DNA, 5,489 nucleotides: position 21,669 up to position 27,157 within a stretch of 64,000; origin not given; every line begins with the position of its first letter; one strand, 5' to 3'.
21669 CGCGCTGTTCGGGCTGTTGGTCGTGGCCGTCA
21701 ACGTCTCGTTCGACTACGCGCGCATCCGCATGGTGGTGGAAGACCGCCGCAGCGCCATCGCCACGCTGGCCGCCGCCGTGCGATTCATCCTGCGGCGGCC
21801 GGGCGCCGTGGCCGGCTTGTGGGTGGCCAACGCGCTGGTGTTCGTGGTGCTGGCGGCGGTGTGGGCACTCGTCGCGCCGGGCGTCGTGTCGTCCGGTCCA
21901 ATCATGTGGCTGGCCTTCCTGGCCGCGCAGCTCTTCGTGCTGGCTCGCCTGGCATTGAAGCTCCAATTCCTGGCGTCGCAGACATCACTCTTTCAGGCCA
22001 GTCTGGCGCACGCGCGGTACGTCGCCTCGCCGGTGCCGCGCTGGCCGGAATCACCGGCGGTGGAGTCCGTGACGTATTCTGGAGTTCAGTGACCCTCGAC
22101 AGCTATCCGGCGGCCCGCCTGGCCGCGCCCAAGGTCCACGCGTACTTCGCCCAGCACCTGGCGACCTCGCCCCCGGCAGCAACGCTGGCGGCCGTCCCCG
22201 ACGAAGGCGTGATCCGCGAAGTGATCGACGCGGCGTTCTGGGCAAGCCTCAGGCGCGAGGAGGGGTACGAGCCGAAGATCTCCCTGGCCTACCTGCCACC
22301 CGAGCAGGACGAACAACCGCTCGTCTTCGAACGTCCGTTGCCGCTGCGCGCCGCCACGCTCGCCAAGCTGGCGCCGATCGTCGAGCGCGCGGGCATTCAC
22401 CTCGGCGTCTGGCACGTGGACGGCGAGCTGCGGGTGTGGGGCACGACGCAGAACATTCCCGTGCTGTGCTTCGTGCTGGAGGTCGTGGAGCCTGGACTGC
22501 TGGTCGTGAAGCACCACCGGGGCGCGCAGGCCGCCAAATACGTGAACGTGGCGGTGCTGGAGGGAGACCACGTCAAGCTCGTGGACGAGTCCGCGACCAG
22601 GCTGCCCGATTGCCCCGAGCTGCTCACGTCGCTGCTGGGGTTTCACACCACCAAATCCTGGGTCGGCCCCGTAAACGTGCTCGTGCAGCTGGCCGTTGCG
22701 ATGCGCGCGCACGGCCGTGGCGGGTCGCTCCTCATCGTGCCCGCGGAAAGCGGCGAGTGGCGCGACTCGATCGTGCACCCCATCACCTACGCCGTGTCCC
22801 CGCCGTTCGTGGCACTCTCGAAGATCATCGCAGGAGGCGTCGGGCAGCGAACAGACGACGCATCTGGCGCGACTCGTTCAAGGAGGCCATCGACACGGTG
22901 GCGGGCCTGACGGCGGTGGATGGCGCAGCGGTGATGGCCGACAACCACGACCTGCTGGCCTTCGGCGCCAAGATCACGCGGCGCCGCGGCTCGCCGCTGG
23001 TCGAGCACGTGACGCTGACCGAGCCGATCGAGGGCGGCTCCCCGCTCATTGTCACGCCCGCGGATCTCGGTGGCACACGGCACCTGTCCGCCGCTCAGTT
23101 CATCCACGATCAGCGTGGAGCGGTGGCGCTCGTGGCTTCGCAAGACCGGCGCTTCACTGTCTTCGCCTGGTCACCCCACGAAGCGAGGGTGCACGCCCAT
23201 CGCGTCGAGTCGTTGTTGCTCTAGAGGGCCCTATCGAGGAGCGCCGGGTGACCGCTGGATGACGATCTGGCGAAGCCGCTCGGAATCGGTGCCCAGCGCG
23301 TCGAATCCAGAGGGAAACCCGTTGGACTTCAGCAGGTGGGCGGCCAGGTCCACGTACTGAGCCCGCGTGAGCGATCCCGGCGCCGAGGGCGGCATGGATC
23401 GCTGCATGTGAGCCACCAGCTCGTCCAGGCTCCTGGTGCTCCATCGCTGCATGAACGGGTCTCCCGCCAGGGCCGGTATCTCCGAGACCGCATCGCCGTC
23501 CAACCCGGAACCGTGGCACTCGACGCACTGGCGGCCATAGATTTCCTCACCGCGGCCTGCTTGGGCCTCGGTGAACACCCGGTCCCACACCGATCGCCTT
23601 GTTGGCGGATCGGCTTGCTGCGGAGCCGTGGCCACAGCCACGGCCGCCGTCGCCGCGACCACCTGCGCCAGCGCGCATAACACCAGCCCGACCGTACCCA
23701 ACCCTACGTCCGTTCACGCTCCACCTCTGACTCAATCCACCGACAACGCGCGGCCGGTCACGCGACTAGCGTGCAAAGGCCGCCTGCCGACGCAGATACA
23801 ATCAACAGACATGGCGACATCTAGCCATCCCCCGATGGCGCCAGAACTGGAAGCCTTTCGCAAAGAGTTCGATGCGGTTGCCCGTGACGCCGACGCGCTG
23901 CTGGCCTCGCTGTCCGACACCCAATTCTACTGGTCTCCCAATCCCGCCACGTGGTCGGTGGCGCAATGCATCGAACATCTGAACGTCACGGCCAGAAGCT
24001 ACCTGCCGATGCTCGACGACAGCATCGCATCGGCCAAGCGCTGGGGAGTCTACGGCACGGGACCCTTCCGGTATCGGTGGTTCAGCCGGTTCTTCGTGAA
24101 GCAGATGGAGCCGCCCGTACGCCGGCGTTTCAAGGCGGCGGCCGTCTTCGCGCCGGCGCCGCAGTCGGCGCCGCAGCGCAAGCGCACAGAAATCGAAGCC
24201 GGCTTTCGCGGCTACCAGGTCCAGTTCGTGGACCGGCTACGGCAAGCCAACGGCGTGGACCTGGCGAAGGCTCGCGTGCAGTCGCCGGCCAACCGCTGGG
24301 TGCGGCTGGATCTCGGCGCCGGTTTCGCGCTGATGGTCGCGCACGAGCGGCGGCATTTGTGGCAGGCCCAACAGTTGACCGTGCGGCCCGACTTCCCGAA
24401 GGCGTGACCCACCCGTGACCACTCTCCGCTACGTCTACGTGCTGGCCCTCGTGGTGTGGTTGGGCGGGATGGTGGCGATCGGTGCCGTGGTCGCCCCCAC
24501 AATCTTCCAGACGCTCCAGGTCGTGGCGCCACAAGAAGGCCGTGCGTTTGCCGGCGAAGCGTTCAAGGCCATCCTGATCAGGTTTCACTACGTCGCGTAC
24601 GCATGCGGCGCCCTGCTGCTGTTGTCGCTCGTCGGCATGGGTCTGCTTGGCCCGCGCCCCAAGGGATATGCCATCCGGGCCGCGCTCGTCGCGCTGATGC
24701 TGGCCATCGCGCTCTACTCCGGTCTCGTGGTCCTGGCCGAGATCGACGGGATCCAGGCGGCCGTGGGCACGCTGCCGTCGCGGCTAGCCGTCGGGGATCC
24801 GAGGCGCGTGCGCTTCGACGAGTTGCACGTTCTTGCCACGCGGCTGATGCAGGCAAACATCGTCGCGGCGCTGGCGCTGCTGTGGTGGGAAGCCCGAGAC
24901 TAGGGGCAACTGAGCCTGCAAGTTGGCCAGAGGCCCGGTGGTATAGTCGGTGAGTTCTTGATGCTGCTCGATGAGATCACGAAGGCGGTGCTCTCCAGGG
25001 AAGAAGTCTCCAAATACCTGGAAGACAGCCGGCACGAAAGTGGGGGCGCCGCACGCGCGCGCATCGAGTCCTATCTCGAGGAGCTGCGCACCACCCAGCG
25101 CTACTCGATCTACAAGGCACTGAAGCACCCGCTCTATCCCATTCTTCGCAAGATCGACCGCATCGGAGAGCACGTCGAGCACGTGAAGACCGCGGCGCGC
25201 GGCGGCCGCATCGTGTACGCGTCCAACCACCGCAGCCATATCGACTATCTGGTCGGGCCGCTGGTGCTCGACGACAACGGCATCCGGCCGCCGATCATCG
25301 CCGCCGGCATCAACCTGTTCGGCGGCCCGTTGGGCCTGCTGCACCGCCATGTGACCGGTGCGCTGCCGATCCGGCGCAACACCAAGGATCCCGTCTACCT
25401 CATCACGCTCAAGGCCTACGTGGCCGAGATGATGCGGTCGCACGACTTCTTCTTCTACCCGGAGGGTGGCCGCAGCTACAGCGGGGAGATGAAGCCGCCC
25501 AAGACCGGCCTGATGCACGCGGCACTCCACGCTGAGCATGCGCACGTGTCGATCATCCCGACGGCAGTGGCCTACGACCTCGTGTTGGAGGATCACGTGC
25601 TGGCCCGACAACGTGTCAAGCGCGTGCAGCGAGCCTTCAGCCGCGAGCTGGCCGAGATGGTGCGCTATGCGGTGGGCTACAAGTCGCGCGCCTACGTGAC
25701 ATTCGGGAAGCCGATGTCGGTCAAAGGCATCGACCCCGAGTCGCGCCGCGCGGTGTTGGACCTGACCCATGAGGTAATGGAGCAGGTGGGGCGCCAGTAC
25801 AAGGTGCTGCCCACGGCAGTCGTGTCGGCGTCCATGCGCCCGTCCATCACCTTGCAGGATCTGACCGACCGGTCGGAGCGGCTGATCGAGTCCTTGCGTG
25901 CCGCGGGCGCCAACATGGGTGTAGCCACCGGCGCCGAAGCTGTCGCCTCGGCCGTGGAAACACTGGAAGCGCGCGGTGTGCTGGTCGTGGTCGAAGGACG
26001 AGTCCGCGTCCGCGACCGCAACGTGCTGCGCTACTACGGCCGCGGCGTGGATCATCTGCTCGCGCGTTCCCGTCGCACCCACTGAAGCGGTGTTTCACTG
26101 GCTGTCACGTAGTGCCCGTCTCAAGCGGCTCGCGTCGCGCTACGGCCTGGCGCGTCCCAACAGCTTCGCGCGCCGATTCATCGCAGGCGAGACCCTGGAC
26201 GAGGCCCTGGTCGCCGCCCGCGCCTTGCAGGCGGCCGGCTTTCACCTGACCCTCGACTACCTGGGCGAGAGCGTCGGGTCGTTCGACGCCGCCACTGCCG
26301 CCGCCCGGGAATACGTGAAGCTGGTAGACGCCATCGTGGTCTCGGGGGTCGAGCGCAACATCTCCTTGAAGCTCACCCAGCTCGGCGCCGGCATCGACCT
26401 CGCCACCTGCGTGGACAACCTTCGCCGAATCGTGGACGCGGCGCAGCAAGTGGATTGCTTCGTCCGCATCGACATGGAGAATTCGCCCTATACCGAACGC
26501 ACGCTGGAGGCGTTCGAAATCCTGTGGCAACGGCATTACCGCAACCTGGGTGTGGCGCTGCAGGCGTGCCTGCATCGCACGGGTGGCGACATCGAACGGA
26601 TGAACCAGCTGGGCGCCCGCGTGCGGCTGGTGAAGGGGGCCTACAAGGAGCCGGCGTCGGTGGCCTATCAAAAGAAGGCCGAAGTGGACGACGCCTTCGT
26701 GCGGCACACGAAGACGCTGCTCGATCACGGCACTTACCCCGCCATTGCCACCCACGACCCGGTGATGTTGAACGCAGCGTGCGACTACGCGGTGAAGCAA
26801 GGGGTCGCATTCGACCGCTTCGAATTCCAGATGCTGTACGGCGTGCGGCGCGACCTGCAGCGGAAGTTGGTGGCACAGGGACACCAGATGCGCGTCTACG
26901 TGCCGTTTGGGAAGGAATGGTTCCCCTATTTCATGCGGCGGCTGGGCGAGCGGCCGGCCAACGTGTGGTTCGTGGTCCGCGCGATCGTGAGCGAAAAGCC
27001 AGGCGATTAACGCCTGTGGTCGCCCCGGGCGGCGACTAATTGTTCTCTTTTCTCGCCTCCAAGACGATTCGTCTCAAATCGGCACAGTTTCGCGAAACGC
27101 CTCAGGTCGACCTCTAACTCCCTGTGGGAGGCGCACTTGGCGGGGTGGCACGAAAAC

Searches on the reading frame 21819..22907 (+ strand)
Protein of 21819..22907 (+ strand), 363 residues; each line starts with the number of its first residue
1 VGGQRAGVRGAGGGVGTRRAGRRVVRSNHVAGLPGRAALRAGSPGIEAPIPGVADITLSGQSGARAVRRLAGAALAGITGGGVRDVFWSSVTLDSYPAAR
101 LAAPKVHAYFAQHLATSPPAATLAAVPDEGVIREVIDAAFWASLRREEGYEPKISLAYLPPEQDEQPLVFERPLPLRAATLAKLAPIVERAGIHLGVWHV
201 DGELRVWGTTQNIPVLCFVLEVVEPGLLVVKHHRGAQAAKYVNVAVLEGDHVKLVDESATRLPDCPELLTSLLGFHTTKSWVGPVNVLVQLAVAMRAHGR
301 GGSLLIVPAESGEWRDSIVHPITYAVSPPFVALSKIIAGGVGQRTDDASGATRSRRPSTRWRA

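Call 86: search_protein_families(library=pfam, proteins=[window:21819-22907:+], max_evalue=0.0001)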
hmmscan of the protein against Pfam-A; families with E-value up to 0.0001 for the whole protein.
window:21819-22907:+ (363 aa): 1 family
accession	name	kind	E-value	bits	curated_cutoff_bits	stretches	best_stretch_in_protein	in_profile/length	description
PF21751.2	DACNV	-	1e-30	106.2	27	1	123-211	3-98/98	Probable sensor domain DACNV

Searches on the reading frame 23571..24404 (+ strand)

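Call 86: search_protein_families(library=pfam, proteins=[window:23571-24404:+], max_evalue=0.0001)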
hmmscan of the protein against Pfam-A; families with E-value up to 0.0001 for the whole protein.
window:23571-24404:+ (278 aa): 1 family
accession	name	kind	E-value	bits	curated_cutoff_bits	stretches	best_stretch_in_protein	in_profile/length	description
PF12867.12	DinB_2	-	2.2e-14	54.4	24.8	1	100-266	2-128/128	DinB superfamily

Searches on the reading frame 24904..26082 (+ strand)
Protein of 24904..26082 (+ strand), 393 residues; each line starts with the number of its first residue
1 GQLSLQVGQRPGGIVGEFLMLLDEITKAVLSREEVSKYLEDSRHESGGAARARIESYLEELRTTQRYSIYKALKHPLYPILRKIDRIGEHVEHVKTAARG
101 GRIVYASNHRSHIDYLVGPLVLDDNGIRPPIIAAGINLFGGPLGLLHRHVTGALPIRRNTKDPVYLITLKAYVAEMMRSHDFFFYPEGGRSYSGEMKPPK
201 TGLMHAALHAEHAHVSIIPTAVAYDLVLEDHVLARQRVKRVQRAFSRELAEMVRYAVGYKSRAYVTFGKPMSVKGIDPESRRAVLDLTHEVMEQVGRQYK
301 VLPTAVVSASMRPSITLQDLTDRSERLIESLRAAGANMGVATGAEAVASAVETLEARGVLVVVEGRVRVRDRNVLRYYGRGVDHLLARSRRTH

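Call 40: search_protein_families(library=pfam, proteins=[window:24904-26082:+], max_evalue=0.0001)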
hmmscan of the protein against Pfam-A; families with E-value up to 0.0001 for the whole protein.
window:24904-26082:+ (393 aa): 1 family
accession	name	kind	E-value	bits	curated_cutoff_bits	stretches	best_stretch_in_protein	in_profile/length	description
PF01553.26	Acyltransferase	-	2.1e-18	66.8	23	1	93-222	6-131/132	Acyltransferase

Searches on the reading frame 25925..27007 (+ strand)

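Call 40: search_protein_families(library=pfam, proteins=[window:25925-27007:+], max_evalue=0.0001)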
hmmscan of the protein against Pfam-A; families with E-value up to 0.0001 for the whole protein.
window:25925-27007:+ (361 aa): 1 family
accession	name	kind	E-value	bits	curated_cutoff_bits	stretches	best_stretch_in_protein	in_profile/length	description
PF01619.24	Pro_dh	-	1.2e-35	123.9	27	1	97-350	4-276/278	Proline dehydrogenase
